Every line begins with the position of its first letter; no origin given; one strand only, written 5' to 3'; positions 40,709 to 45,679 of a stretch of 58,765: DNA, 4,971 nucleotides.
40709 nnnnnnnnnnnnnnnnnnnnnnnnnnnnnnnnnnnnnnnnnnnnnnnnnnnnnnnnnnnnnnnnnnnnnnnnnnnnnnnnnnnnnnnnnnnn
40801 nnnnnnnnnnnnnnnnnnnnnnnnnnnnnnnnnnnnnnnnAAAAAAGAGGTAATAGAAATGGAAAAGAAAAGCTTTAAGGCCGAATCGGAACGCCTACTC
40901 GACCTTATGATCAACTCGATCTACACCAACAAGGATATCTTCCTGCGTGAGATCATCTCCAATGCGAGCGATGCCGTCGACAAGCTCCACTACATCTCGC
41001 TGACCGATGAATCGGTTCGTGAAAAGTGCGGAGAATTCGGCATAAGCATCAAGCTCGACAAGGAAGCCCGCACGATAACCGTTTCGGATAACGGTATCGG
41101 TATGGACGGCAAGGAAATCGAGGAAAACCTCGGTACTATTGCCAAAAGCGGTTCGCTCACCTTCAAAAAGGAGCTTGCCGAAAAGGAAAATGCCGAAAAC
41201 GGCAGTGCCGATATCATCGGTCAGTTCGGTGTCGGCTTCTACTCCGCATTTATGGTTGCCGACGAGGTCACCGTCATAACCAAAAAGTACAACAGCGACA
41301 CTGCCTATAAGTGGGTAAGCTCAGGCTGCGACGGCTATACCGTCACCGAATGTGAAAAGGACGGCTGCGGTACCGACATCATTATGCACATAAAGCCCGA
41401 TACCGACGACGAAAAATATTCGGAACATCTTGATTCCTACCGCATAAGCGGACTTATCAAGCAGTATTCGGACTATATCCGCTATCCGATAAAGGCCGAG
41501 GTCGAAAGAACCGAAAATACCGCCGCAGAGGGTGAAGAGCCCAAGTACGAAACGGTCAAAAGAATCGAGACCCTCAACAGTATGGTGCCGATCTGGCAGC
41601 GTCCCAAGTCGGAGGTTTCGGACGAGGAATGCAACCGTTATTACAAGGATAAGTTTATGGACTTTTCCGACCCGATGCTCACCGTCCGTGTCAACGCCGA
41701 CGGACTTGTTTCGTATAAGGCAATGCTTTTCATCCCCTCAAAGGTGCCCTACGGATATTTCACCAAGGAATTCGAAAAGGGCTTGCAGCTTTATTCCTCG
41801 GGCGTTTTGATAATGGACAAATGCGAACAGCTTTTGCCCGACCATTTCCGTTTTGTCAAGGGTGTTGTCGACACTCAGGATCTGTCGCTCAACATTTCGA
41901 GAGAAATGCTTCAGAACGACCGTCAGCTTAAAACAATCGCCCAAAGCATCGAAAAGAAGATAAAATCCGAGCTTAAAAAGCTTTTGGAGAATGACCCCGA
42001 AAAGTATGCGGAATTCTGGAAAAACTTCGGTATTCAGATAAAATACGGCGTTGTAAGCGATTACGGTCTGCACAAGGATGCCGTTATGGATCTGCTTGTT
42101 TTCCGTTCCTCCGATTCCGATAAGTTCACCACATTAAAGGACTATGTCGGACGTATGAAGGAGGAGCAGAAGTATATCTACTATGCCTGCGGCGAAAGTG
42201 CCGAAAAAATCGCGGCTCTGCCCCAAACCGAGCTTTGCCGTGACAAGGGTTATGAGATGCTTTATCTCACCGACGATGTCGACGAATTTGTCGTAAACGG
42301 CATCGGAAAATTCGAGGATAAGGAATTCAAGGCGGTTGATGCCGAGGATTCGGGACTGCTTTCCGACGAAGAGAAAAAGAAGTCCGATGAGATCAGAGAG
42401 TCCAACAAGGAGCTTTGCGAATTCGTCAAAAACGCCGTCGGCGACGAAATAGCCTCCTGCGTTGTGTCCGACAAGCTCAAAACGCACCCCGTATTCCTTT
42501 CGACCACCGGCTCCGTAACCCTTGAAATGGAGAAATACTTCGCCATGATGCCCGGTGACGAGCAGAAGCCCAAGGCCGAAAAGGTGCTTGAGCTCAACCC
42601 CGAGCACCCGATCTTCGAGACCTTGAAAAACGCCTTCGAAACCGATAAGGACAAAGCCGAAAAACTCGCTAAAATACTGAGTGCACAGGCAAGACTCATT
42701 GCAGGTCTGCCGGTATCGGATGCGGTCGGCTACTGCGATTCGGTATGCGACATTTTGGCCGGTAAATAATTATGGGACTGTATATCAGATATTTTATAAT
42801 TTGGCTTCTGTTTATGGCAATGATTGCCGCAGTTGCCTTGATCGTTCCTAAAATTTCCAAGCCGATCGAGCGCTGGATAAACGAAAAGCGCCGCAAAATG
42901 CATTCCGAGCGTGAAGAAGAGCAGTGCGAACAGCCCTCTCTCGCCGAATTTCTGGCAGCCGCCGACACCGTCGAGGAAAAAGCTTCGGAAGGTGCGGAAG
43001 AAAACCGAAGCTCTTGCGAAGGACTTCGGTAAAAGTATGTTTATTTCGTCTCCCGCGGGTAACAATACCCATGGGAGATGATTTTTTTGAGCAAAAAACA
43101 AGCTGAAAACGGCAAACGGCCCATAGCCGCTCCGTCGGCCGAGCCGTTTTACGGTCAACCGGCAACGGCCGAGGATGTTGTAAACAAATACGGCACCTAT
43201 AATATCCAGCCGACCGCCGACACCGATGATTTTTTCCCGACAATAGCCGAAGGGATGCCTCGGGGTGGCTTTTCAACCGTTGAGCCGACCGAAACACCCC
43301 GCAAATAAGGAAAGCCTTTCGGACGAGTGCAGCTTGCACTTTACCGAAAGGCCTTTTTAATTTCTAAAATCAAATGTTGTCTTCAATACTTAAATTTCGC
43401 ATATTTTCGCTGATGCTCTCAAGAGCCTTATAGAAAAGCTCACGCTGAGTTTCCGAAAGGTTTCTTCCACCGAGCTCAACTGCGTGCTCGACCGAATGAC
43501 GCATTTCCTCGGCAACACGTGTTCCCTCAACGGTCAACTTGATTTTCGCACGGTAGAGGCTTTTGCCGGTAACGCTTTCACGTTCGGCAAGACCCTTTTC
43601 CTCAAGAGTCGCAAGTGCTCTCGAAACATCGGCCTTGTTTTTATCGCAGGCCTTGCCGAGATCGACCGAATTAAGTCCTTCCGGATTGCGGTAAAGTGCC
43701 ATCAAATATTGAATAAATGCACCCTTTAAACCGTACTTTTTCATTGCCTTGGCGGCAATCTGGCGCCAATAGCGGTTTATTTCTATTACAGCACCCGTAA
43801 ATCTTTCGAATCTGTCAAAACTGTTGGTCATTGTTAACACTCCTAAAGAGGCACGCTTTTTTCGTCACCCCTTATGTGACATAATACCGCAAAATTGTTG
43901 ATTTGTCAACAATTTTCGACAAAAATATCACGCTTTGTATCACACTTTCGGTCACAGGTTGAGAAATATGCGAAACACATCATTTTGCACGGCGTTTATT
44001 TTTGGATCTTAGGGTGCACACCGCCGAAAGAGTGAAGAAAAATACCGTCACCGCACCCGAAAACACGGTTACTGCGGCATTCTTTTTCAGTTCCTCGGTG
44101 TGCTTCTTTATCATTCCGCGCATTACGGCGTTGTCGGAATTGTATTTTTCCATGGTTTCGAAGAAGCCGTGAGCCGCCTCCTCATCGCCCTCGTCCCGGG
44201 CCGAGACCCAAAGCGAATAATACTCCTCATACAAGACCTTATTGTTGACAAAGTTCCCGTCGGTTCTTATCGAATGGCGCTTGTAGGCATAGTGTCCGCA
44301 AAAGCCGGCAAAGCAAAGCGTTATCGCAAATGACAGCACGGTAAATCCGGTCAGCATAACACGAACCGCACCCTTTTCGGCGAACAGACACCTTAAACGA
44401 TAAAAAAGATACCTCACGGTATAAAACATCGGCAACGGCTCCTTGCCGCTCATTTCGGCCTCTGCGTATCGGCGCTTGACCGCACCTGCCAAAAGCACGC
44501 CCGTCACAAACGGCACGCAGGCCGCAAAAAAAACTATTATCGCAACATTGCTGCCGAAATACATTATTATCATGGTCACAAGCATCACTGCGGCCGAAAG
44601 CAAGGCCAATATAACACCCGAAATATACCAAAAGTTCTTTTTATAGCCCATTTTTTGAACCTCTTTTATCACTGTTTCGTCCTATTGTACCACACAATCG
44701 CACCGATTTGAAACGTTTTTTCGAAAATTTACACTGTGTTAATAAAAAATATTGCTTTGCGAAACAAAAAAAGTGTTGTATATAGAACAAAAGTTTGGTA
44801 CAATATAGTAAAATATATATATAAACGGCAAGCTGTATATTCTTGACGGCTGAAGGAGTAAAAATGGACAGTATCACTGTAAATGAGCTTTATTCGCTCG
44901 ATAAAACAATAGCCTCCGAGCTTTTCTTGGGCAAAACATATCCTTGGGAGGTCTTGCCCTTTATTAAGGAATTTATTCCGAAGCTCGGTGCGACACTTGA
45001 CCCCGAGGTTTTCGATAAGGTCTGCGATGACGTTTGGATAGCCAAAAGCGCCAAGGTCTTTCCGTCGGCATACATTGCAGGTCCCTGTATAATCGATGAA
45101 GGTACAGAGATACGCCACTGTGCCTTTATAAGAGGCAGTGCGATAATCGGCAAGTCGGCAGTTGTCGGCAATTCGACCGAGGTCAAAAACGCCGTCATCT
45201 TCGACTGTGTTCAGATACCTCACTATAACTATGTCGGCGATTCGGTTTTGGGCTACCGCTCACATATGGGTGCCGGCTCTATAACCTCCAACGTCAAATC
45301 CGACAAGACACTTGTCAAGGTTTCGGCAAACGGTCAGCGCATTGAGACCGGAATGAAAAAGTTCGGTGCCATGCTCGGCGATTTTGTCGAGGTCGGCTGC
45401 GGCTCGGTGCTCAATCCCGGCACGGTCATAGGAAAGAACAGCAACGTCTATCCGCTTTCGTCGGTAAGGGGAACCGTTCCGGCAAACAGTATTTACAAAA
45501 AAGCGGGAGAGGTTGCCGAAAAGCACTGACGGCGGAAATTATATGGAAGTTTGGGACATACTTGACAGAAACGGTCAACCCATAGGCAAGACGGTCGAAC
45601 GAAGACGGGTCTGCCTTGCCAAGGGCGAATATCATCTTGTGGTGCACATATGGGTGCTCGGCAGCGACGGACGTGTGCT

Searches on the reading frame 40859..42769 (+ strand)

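Call 58: search_protein_families(library=pfam, proteins=[window:40859-42769:+], max_evalue=0.00001)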
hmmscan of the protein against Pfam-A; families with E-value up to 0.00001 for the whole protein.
window:40859-42769:+ (636 aa): 2 families
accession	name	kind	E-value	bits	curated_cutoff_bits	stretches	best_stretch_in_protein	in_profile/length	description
PF00183.23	HSP90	-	2.4e-107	360.5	24.4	1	216-633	57-486/518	Hsp90 protein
PF13589.12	HATPase_c_3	-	3e-11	43.9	25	1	29-152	7-103/137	Histidine kinase-, DNA gyrase B-, and HSP90-like ATPase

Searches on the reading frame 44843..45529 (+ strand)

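Call 59: search_protein_families(library=pfam, proteins=[window:44843-45529:+], max_evalue=0.00001)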
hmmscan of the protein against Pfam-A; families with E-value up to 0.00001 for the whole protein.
window:44843-45529:+ (228 aa): 2 families
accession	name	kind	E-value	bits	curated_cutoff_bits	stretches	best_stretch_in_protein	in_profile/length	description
PF00132.30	Hexapep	-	1.7e-13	50.1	27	0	64-98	2-36/36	Bacterial transferase hexapeptide (six repeats)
PF25084.1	LbH_EIF2B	-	1.3e-10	41.7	54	1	64-146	4-85/105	EIF2B subunit epsilon LbH domain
